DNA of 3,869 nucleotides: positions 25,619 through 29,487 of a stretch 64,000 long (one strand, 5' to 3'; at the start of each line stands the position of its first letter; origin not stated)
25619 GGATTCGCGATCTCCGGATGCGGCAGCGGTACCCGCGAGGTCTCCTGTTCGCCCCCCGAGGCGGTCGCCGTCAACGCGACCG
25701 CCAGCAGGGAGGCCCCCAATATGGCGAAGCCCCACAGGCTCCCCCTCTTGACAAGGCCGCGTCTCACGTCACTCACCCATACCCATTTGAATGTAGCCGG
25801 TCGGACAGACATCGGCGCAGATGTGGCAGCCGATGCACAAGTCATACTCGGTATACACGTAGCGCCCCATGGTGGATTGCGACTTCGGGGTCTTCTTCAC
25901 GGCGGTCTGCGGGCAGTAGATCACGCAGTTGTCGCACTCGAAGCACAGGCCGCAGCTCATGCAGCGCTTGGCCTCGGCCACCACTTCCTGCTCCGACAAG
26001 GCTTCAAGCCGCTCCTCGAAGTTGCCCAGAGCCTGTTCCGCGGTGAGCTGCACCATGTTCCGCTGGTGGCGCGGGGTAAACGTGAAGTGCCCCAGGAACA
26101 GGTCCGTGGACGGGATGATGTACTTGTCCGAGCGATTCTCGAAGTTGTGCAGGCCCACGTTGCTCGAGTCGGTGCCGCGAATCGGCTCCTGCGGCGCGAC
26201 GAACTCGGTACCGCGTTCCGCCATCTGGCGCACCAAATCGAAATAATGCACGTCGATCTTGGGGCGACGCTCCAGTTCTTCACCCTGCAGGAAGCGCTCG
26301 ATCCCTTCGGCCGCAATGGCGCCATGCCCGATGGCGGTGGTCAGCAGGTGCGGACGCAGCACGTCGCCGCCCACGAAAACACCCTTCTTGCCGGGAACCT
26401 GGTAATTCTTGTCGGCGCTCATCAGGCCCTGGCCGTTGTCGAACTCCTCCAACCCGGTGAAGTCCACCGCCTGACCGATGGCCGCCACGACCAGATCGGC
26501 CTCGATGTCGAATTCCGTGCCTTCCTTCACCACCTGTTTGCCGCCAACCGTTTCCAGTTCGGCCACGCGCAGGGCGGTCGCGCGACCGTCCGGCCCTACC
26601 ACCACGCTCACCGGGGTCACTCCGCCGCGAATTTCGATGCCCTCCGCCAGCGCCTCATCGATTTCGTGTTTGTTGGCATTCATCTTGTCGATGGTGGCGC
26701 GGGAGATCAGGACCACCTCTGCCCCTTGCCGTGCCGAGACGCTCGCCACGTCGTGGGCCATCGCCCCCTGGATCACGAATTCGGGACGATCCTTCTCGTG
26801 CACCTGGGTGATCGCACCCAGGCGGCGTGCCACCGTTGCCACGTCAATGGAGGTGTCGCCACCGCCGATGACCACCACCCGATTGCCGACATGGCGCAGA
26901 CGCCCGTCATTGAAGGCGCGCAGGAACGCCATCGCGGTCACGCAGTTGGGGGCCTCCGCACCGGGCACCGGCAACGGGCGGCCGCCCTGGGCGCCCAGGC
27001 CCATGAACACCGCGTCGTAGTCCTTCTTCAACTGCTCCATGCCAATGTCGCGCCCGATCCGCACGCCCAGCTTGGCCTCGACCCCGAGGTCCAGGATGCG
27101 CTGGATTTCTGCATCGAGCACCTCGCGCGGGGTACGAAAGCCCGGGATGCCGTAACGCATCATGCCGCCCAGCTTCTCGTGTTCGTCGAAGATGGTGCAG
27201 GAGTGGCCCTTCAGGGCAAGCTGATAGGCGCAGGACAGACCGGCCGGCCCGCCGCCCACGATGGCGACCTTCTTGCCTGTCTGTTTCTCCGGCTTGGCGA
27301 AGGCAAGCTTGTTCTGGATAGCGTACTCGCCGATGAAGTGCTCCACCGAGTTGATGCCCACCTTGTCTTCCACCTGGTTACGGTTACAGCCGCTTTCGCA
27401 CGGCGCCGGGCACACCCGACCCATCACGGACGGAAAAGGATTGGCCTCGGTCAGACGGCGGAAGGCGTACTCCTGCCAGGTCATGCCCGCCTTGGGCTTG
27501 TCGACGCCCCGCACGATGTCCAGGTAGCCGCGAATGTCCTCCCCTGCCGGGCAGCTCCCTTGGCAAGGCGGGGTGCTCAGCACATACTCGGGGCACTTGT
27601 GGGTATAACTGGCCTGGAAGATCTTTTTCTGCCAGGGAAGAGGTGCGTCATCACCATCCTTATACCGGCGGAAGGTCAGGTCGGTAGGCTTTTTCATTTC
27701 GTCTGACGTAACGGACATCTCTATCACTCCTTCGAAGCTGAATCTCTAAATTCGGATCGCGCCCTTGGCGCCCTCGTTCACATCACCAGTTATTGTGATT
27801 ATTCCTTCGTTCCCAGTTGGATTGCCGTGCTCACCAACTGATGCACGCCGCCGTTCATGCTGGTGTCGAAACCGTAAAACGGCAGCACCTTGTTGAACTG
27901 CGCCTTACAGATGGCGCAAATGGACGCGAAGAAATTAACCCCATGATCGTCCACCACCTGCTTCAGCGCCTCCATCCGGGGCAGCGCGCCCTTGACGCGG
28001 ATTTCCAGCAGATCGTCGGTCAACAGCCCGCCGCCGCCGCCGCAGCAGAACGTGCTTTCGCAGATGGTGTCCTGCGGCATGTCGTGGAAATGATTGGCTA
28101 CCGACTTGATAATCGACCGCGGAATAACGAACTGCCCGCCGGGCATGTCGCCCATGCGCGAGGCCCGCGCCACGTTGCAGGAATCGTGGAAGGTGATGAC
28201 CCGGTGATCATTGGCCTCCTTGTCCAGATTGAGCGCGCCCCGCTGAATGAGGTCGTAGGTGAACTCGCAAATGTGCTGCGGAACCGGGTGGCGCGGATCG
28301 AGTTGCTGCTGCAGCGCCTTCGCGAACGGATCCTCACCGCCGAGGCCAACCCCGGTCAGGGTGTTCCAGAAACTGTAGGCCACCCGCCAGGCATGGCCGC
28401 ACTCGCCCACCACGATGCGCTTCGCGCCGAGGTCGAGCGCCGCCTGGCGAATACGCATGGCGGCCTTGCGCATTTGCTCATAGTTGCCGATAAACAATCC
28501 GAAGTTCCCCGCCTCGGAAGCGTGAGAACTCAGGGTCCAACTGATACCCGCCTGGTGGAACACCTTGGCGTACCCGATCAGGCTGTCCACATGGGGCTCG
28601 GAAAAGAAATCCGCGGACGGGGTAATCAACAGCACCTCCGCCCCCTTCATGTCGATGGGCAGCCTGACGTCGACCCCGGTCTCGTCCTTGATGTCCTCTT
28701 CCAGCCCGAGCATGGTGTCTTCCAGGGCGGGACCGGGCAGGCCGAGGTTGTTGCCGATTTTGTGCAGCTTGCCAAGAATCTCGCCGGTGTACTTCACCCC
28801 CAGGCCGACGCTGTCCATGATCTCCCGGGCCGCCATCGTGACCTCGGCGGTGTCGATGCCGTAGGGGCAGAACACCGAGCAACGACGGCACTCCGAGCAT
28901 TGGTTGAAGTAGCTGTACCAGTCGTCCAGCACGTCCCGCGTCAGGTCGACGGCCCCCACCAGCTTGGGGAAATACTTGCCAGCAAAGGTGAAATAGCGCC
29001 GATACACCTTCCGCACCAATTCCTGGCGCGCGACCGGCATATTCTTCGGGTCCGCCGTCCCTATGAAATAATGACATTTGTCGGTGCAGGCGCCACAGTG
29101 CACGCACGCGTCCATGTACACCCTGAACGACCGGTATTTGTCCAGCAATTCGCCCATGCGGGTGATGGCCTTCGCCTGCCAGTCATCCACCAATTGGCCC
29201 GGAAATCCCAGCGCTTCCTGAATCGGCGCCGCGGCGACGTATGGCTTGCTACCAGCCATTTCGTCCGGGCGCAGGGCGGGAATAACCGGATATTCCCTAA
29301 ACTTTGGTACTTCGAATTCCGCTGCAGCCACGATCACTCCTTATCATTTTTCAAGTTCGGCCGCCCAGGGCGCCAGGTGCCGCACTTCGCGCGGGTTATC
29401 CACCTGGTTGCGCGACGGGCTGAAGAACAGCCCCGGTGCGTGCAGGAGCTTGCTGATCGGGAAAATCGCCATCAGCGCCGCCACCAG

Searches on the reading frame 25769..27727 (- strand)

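Call 38: search_protein_families(library=pfam, proteins=[window:25769-27727:-], max_evalue=0.00001)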
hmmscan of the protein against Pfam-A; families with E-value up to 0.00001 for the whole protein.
window:25769-27727:- (652 aa): 10 families
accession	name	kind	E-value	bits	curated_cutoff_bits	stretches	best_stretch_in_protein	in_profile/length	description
PF07992.20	Pyr_redox_2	-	7.6e-26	91.6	26.1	1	152-469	1-291/291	Pyridine nucleotide-disulphide oxidoreductase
PF14691.11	Fer4_20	-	2.3e-14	53.6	25.8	1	51-140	28-112/113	Dihydroprymidine dehydrogenase domain II, 4Fe-4S cluster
PF00070.33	Pyr_redox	-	1.1e-10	42.3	22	0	283-315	1-34/82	Pyridine nucleotide-disulphide oxidoreductase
PF13450.12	NAD_binding_8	-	1.6e-10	41.6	21.9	1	156-191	1-36/68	NAD(P)-binding Rossmann-like domain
PF14697.11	Fer4_21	-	1e-07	32.4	35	1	595-648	8-59/59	4Fe-4S dicluster domain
PF13738.12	Pyr_redox_3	-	4.1e-07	30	30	0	156-184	2-31/305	Pyridine nucleotide-disulphide oxidoreductase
PF12838.12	Fer4_7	-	1.1e-06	29.4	27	1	595-644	2-51/52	4Fe-4S dicluster domain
PF12831.13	FAD_oxidored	-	1.1e-06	28.6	27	0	154-191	2-39/416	FAD dependent oxidoreductase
PF03486.20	HI0933_like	-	4.2e-06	26.8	50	0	153-187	2-36/244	HI0933-like protein Rossmann domain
PF13187.11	Fer4_9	-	4.3e-06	27.1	27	1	595-645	2-51/52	4Fe-4S dicluster domain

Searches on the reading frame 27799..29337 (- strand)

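Call 38: search_protein_families(library=pfam, proteins=[window:27799-29337:-], max_evalue=0.00001)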
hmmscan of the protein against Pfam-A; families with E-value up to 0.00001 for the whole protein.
window:27799-29337:- (512 aa): 4 families
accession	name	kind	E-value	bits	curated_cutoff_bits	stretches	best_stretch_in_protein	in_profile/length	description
PF13183.11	Fer4_8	-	2.6e-11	44.3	27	1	75-161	2-68/68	4Fe-4S dicluster domain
PF13534.11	Fer4_17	-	1.2e-09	39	22.2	1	77-162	1-61/61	4Fe-4S dicluster domain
PF13187.11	Fer4_9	-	2.8e-07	30.9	27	0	69-89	34-48/52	4Fe-4S dicluster domain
PF13237.11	Fer4_10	-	9.7e-07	29.1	25.5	0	145-169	7-33/53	4Fe-4S dicluster domain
